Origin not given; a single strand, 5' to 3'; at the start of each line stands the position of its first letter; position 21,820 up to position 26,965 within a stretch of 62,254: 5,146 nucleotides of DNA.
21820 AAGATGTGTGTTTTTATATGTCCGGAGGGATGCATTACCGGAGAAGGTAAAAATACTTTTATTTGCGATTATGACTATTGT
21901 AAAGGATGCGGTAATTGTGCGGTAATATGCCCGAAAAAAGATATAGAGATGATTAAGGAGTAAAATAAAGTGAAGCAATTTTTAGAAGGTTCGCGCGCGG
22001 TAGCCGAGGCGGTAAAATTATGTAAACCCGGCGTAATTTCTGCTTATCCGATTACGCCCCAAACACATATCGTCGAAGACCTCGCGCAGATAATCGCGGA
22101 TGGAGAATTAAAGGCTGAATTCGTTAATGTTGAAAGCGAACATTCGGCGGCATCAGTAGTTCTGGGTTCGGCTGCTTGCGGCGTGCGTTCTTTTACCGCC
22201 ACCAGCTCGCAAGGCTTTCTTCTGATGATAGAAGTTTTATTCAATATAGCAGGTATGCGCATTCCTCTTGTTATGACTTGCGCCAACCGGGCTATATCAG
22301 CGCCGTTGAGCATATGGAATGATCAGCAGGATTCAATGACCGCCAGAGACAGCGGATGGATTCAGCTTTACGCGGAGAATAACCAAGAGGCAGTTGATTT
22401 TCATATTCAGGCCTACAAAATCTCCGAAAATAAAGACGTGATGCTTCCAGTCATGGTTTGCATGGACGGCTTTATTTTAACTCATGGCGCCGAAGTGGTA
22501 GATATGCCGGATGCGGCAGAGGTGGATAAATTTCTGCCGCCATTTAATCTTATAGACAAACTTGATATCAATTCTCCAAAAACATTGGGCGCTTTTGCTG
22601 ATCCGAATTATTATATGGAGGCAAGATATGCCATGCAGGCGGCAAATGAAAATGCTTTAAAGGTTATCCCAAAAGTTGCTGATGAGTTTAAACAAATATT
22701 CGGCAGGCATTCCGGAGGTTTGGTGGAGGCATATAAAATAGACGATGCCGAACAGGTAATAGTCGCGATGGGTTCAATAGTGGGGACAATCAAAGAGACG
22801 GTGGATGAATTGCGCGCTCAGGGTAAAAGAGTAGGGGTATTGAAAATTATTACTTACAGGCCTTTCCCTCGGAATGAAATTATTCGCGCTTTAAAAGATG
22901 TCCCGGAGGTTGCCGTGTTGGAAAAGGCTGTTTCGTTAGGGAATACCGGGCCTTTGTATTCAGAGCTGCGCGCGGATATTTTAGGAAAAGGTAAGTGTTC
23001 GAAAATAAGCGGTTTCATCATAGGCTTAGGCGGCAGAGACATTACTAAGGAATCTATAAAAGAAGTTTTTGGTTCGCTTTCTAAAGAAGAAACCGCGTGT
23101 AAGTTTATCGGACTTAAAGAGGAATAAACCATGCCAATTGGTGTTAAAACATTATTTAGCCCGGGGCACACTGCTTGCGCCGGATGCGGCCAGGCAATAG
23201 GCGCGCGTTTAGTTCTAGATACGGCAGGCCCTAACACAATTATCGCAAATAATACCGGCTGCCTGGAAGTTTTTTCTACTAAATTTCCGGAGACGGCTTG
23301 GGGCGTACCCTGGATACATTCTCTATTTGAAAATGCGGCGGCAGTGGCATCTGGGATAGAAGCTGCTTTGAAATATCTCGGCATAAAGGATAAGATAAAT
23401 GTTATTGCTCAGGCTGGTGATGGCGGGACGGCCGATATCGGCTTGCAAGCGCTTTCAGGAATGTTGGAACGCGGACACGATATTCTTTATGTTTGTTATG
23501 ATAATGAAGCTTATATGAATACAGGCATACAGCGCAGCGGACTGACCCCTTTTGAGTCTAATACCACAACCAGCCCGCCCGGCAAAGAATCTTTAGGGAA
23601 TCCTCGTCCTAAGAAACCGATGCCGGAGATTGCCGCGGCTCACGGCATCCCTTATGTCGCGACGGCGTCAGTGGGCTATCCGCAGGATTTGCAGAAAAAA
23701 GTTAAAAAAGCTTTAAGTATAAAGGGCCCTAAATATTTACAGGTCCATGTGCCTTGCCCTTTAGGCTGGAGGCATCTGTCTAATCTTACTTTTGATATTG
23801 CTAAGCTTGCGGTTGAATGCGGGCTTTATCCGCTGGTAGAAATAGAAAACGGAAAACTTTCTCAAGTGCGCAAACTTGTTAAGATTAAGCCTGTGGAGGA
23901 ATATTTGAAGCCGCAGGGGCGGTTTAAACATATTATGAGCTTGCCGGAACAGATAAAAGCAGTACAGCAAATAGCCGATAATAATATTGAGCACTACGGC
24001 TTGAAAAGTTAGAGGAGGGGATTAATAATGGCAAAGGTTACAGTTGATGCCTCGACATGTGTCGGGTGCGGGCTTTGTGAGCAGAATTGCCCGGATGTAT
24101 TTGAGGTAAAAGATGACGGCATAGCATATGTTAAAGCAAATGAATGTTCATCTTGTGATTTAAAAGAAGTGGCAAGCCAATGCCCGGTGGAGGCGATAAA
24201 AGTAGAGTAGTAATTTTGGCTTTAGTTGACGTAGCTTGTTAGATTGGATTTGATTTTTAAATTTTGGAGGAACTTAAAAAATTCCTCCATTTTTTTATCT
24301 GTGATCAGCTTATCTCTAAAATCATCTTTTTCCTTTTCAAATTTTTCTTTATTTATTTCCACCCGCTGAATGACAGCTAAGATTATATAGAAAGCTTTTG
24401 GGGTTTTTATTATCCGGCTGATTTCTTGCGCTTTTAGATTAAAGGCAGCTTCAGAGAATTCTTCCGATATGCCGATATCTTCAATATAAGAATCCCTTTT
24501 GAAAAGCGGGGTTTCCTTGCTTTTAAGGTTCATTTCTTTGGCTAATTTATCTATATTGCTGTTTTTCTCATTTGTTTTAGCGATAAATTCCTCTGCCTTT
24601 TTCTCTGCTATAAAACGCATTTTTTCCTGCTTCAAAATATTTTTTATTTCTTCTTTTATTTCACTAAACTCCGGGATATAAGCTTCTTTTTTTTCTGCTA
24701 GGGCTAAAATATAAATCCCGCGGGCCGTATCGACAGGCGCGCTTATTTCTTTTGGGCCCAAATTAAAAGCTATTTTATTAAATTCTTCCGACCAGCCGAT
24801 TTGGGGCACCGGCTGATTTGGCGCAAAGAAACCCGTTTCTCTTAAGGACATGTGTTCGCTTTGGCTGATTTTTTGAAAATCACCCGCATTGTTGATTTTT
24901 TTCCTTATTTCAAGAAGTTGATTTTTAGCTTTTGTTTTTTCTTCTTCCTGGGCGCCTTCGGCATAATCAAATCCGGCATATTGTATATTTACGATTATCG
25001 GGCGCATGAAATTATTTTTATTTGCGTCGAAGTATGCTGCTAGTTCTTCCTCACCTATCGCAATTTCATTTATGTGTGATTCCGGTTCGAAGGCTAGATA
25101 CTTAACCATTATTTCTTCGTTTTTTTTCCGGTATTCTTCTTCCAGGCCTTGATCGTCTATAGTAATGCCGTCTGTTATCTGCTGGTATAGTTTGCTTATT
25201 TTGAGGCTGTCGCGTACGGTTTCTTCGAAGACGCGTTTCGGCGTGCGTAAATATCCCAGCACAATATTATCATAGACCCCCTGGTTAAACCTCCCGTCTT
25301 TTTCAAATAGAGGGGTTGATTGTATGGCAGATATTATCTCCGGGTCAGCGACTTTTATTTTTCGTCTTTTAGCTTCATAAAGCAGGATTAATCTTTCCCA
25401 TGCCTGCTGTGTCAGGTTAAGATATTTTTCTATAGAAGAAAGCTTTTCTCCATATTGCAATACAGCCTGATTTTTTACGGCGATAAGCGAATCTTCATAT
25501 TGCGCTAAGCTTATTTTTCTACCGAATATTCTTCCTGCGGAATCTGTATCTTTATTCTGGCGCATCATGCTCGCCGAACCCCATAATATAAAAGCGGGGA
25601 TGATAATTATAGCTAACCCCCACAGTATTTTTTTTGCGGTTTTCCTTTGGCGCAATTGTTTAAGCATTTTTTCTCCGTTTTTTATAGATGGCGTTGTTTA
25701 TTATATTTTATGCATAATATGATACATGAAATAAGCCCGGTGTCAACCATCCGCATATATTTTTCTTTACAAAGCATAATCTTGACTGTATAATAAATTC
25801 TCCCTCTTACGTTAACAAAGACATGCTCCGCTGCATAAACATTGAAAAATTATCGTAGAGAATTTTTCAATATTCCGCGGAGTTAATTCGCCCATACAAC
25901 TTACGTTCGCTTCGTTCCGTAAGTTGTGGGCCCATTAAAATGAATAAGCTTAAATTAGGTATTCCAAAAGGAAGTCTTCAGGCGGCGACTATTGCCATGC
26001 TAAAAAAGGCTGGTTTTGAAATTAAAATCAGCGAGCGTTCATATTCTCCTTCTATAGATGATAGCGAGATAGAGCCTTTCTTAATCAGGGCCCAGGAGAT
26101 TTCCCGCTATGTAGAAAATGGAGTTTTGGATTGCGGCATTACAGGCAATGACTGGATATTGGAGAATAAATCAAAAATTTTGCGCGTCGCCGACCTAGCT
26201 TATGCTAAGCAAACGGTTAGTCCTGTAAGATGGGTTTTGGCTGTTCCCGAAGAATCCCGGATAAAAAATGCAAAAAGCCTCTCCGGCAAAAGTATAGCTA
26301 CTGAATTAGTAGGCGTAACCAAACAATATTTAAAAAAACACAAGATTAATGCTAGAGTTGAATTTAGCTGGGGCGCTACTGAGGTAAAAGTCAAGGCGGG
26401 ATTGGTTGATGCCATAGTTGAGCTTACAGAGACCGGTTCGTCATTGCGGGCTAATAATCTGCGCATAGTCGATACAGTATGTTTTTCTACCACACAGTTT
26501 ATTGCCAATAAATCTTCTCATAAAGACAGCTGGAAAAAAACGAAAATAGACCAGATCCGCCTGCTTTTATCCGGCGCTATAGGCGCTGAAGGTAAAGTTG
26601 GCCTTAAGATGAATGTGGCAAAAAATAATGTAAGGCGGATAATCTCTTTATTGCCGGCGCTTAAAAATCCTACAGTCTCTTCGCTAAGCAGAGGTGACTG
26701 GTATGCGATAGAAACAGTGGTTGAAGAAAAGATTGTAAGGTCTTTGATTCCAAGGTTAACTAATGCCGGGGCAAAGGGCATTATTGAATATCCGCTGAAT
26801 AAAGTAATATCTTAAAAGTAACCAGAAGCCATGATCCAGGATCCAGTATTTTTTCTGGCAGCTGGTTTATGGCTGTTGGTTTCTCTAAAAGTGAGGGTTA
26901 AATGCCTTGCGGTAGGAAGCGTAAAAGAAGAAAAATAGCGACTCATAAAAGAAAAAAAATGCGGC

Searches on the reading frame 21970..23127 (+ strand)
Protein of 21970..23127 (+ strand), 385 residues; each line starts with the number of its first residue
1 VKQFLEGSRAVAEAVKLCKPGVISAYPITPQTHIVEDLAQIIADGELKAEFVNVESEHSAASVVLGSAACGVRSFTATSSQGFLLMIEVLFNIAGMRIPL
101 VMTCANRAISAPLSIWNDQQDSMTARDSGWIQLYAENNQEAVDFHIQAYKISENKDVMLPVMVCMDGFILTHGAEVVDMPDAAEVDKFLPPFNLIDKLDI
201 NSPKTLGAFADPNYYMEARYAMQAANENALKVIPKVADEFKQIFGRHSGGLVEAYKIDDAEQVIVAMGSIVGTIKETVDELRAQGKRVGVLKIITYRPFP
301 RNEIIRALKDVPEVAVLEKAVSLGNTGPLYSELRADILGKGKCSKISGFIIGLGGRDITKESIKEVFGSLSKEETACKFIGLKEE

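Call 59: search_protein_families(library=pfam, proteins=[window:21970-23127:+], max_evalue=0.00001)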
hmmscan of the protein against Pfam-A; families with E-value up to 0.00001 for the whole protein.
window:21970-23127:+ (385 aa): 3 families
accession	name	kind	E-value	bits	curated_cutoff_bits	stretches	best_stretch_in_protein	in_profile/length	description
PF01855.24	POR_N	-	4e-73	246.4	27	1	14-236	2-229/231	Pyruvate flavodoxin/ferredoxin oxidoreductase, thiamine diP-bdg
PF17147.9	PFOR_II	-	5.3e-28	97.8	27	1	260-363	1-102/102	Pyruvate:ferredoxin oxidoreductase core domain II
PF02780.25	Transketolase_C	-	1.4e-06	28.6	25.9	1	263-327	13-77/124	Transketolase, C-terminal domain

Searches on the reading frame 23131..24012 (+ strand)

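Call 59: search_protein_families(library=pfam, proteins=[window:23131-24012:+], max_evalue=0.00001)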
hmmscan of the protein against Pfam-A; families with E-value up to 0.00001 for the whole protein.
window:23131-24012:+ (293 aa): 1 family
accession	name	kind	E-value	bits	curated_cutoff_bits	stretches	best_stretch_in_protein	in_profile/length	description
PF02775.26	TPP_enzyme_C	-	5.5e-23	81.9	21.9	1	42-205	2-151/151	Thiamine pyrophosphate enzyme, C-terminal TPP binding domain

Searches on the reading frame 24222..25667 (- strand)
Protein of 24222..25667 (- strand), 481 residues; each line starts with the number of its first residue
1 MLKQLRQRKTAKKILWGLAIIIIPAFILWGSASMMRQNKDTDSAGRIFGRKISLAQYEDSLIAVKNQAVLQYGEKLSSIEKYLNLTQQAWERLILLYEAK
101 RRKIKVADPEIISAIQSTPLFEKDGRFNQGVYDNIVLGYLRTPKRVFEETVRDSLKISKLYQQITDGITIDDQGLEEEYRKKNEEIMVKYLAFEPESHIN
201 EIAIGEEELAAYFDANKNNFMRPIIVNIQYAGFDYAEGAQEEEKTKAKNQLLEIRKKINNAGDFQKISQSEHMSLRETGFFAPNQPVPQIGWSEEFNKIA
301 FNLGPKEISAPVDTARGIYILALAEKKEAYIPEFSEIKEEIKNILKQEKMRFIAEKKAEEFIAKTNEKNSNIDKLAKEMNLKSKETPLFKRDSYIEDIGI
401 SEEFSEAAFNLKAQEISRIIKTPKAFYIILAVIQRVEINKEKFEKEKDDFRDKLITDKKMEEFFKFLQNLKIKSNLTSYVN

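Call 59: search_protein_families(library=pfam, proteins=[window:24222-25667:-], max_evalue=0.00001)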
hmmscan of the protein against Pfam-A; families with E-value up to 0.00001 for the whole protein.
window:24222-25667:- (481 aa): 5 families
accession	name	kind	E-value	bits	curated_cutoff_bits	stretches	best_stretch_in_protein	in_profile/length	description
PF13145.12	Rotamase_2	-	9.4e-24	85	27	2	206-339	3-121/121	PPIC-type PPIASE domain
PF13624.11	SurA_N_3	-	8.2e-20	71.7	27.2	1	1-160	1-161/162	SurA-like N-terminal domain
PF13623.11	SurA_N_2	-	5.1e-19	69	28.5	1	8-135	5-144/145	SurA-like N-terminal domain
PF00639.27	Rotamase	-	5.8e-12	46.9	21.7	0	236-323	7-95/97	PPIC-type PPIASE domain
PF13616.12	Rotamase_3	-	6.7e-09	36.8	22.5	0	231-327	21-116/116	PPIC-type PPIASE domain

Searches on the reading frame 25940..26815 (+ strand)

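Call 59: search_protein_families(library=pfam, proteins=[window:25940-26815:+], max_evalue=0.00001)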
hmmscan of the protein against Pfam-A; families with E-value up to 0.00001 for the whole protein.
window:25940-26815:+ (291 aa): 2 families
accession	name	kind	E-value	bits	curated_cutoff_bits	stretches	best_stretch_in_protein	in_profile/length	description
PF01634.23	HisG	-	1.5e-45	155.4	25.5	1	50-208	1-154/158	ATP phosphoribosyltransferase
PF08029.16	HisG_C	-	1.1e-24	86.7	23.5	1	216-288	1-73/73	HisG, C-terminal domain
